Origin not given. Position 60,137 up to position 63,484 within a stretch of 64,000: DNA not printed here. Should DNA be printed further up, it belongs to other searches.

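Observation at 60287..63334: Two complete GspE/PilB secretion-ATPase modules fused in one polypeptide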

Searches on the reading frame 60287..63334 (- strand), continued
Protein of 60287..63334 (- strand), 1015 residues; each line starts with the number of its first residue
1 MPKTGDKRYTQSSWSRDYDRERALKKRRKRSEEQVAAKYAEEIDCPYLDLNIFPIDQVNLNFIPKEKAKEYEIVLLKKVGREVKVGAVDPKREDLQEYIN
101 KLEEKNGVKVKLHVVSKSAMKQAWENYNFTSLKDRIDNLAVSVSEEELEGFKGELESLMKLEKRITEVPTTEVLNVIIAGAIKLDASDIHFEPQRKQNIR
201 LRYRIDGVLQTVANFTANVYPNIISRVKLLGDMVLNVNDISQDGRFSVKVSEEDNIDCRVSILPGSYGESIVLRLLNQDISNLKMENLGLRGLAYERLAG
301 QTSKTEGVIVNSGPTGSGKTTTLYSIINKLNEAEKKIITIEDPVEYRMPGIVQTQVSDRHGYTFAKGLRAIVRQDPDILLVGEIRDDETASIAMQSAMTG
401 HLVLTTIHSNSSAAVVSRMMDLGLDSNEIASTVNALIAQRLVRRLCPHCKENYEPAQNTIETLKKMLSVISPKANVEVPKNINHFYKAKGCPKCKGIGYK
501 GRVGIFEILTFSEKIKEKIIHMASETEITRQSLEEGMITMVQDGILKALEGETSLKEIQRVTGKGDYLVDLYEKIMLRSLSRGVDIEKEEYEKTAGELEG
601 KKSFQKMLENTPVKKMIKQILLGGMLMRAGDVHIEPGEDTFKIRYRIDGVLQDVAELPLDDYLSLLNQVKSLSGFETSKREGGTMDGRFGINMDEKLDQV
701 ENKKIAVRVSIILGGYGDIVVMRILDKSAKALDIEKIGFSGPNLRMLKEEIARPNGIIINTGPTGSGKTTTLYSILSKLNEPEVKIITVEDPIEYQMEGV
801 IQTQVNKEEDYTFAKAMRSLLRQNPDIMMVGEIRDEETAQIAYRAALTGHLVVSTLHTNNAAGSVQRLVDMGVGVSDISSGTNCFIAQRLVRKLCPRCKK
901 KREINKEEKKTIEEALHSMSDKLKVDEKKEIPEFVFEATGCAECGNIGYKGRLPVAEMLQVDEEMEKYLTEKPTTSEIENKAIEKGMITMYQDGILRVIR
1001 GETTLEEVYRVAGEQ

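Call 17: find_encoding_contigs(protein=P0002, flank=10000, max_places=2)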
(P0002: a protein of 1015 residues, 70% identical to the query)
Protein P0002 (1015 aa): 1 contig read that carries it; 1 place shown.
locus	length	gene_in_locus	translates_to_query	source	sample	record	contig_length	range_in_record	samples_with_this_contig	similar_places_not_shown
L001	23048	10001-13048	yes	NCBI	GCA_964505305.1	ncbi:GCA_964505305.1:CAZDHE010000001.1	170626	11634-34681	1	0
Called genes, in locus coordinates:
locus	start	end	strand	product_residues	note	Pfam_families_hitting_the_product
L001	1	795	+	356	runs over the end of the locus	PF02732:ERCC4 (weak)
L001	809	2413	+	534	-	PF00270:DEAD, PF00271:Helicase_C, PF16124:RecQ_Zn_bind, PF14493:HTH_40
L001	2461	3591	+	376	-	PF01098:FTSW_RODA_SPOVE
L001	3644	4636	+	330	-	PF00535:Glycos_transf_2, PF10111:Glyco_tranf_2_2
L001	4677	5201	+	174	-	PF01863:YgjP-like, PF08325:WLM (weak)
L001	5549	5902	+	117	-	-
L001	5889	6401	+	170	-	-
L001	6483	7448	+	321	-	PF13188:PAS_8 (faint), PF13426:PAS_9 (faint), PF00990:GGDEF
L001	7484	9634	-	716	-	PF00912:Transgly, PF00905:Transpeptidase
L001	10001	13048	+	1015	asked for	PF05157:MshEN, PF02492:cobW (faint), PF04851:ResIII (faint), PF13401:AAA_22 (faint), PF00437:T2SSE, PF00005:ABC_tran (faint), PF12775:AAA_7 (faint), PF00437:T2SSE, +3 more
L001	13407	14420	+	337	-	PF01078:Mg_chelatase (faint), PF05496:RuvB_N, PF06068:TIP49 (faint), PF00004:AAA, PF07728:AAA_5, PF17864:AAA_lid_4, PF05491:WHD_RuvB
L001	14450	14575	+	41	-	-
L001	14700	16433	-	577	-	PF00753:Lactamase_B, PF23023:Anti-Pycsar_Apyc1 (faint), PF12706:Lactamase_B_2, PF22505:RNase_J_b_CASP, PF07521:RMMBL, PF17770:RNase_J_C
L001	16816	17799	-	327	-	PF10432:bact-PGI_C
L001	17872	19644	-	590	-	PF00496:SBP_bac_5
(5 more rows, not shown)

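Call 19: find_encoding_contigs(protein=P0008, flank=10000, max_places=1)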
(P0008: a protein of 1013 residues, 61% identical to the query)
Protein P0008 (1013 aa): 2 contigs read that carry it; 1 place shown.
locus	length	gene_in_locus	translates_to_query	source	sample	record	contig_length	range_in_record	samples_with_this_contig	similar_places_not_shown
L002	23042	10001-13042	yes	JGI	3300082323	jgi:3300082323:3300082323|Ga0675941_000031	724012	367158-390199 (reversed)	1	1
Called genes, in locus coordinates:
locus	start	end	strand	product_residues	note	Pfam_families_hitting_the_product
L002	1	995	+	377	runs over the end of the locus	PF01855:POR_N, PF02780:Transketolase_C (weak), PF17147:PFOR_II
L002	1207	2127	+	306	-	PF02775:TPP_enzyme_C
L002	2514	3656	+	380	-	PF02646:RmuC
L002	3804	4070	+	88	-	-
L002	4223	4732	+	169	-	PF01797:Y1_Tnp (weak)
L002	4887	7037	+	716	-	PF00580:UvrD-helicase, PF01443:Viral_helicase1 (faint), PF13245:AAA_19, PF13604:AAA_30 (faint), PF13361:UvrD_C, PF13538:UvrD_C_2, PF21196:PcrA_UvrD_tudor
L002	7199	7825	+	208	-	PF13238:AAA_18 (weak)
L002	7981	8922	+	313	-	PF03990:DUF348 (faint), PF07501:G5, PF03330:DPBB_1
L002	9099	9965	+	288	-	PF00398:RrnaAD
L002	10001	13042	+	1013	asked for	PF05157:MshEN, PF00437:T2SSE, PF25199:nSTAND_NTPase5 (faint), PF00005:ABC_tran (faint), PF04851:ResIII (faint), PF07724:AAA_2 (faint), PF12775:AAA_7 (faint), PF00437:T2SSE, +3 more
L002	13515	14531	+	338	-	PF06068:TIP49 (faint), PF01078:Mg_chelatase (faint), PF05496:RuvB_N, PF00004:AAA, PF07728:AAA_5, PF17864:AAA_lid_4, PF05491:WHD_RuvB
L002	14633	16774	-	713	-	PF17191:RecG_wedge, PF01336:tRNA_anti-codon, PF00176:SNF2-rel_dom (weak), PF00270:DEAD, PF04851:ResIII, PF00271:Helicase_C, PF22590:Cas3-like_C_2 (weak), PF19833:RecG_dom3_C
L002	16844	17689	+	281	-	PF01553:Acyltransferase (weak)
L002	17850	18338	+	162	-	PF00702:Hydrolase (faint), PF02498:Bro-N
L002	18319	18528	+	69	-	-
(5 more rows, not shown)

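Call 20: find_encoding_contigs(protein=P0003, flank=10000, max_places=1)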
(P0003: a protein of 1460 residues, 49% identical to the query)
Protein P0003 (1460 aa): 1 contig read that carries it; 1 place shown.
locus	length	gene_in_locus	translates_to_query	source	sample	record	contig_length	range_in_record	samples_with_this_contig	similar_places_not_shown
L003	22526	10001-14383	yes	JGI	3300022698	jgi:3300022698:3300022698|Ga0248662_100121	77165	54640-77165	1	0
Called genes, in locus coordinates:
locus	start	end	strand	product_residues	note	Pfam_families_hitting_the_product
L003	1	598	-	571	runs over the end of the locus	PF09972:DUF2207, PF20990:DUF2207_C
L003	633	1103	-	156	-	PF02681:DUF212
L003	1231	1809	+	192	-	PF04011:LemA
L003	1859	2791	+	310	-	PF01435:Peptidase_M48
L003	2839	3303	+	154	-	-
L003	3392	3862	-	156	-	-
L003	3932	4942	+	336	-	PF06068:TIP49 (faint), PF05496:RuvB_N, PF01078:Mg_chelatase (faint), PF13191:AAA_16 (faint), PF00004:AAA, PF07728:AAA_5, PF17864:AAA_lid_4, PF05491:WHD_RuvB, +1 more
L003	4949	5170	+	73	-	-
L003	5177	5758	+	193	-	PF03703:bPH_2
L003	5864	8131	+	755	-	PF00932:LTD, PF18911:PKD_4, PF00801:PKD, PF00932:LTD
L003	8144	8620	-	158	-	PF02367:TsaE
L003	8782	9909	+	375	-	PF01368:DHH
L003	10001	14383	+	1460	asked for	PF01935:DUF87 (faint), PF05157:MshEN (weak), PF03215:Rad17 (faint), PF14532:Sigma54_activ_2 (faint), PF16796:Microtub_bd (faint), PF00437:T2SSE, PF00004:AAA (faint), PF00437:T2SSE, +23 more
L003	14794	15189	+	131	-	PF09685:MamF_MmsF (weak)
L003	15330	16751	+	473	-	PF00224:PK, PF03328:HpcH_HpaI (weak), PF02887:PK_C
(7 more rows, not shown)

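Call 33: search_protein_representatives(protein=window:60290-63334:-)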
Query: 1015 residues. Proteins with E-value up to 0.001 (for the whole library): 55088; up to 1e-10: 34849; up to 1e-30: 15289. The best 150 are listed.
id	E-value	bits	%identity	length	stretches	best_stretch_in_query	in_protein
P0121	0.0e+00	1015.0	49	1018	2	20-896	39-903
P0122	4.9e-294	994.7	46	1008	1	22-1013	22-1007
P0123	2.8e-275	932.6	41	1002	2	27-871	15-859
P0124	4.6e-269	912.0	47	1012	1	29-1012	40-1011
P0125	8.7e-262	887.9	39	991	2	27-861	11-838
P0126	1.0e-244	831.5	41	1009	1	13-1013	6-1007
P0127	2.8e-231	787.0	42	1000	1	17-1011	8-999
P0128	6.2e-231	785.8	41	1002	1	9-1013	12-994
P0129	3.1e-224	763.7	40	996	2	28-664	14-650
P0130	2.8e-223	760.5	41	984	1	17-1003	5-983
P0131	1.3e-218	745.1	42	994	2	22-564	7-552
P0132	1.7e-209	714.9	39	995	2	29-562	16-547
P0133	2.8e-209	714.2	39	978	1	28-1001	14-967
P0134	2.5e-199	681.3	49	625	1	120-745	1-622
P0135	1.0e-169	583.3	42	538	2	29-449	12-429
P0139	3.4e-153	528.6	37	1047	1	171-1011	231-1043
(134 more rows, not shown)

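Call 36: search_solved_structures(query=window:60290-63334:-, max_evalue=1e-20)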
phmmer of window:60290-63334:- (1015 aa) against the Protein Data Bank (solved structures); distinct sequences matched with E-value up to 1e-20: 21.
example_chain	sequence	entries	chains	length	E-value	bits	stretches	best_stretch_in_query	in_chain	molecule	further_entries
6olj_C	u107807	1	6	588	8.2e-103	348.6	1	30-563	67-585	Type IV pilus biogenesis ATPase PilB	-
5zfr_A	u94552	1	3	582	1.5e-102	347.7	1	35-563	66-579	Type IV pilus biogenesis ATPase PilB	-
5tsg_B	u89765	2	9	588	1.6e-102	347.6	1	30-563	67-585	Type IV pilus biogenesis ATPase PilB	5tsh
3jc8_Ba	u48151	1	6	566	1.2e-97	331.5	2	716-1008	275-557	Type IV-A pilus assembly ATPase PilB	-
4pht_A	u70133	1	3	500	3.3e-92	313.5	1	161-563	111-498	General secretory pathway protein E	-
4kss_A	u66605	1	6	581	2.1e-90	307.5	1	166-575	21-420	Type II secretion system protein E, hemolysin-coregulated protein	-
4ksr_A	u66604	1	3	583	3.5e-90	306.8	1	166-565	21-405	Type II secretion system protein E, Hemolysin-coregulated protein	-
1p9r_A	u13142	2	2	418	1.1e-89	305.1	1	165-560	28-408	General secretion pathway protein E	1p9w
6f8l_G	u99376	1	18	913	1.1e-88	301.8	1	27-559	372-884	Type IV pilus assembly protein PilF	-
5oiu_A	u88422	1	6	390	1.3e-87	298.2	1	174-559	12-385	Type IV pilus assembly protein PilF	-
6ejf_A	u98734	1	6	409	1.7e-87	297.9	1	176-560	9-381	Type IV pilus assembly protein PilF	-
5it5_F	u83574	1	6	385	1.8e-87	297.8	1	176-559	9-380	ATP binding motif-containing protein PilF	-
8dze_A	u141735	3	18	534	1.2e-32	116.4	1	611-1003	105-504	BfpD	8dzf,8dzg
2ewv_A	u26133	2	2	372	9.4e-30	106.8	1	620-871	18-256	twitching motility protein PilT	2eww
2gsz_A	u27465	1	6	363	1.8e-29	105.8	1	728-871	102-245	twitching motility protein PilT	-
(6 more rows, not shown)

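Call 44: find_encoding_contigs(protein=P0117, flank=10000, max_places=1)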
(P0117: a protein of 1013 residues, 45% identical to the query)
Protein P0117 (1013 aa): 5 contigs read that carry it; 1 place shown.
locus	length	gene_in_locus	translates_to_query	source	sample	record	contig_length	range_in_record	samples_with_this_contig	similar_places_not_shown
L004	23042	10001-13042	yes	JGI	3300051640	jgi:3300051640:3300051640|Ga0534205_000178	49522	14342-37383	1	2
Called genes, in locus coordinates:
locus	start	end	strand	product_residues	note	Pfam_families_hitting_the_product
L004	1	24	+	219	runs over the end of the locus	PF13483:Lactamase_B_3, PF12706:Lactamase_B_2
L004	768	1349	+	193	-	-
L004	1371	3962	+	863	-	PF00521:DNA_topoisoIV, PF03989:DNA_gyraseA_C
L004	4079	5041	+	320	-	-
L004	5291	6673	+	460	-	PF23459:S1_RRP5 (faint), PF00575:S1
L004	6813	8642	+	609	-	PF06480:FtsH_ext (faint), PF06068:TIP49 (faint), PF00004:AAA, PF07728:AAA_5 (faint), PF20720:nSTAND3 (faint), PF17862:AAA_lid_3, PF01434:Peptidase_M41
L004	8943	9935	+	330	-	-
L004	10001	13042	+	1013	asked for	PF13476:AAA_23 (faint), PF01935:DUF87 (faint), PF13245:AAA_19 (faint), PF13401:AAA_22 (faint), PF20720:nSTAND3 (faint), PF13604:AAA_30 (faint), PF00437:T2SSE, PF00437:T2SSE, +10 more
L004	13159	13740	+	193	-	PF01997:Translin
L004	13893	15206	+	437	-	PF03222:Trp_Tyr_perm, PF13520:AA_permease_2 (weak)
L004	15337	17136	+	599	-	-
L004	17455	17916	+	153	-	-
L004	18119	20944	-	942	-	PF00005:ABC_tran (faint), PF02463:SMC_N (faint), PF03193:RsgA_GTPase (faint), PF13191:AAA_16 (faint), PF13304:AAA_21 (faint), PF13401:AAA_22 (faint), PF17760:UvrA_inter, PF17755:UvrA_DNA-bind, +4 more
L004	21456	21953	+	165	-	PF02698:DUF218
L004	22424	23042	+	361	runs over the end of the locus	PF02646:RmuC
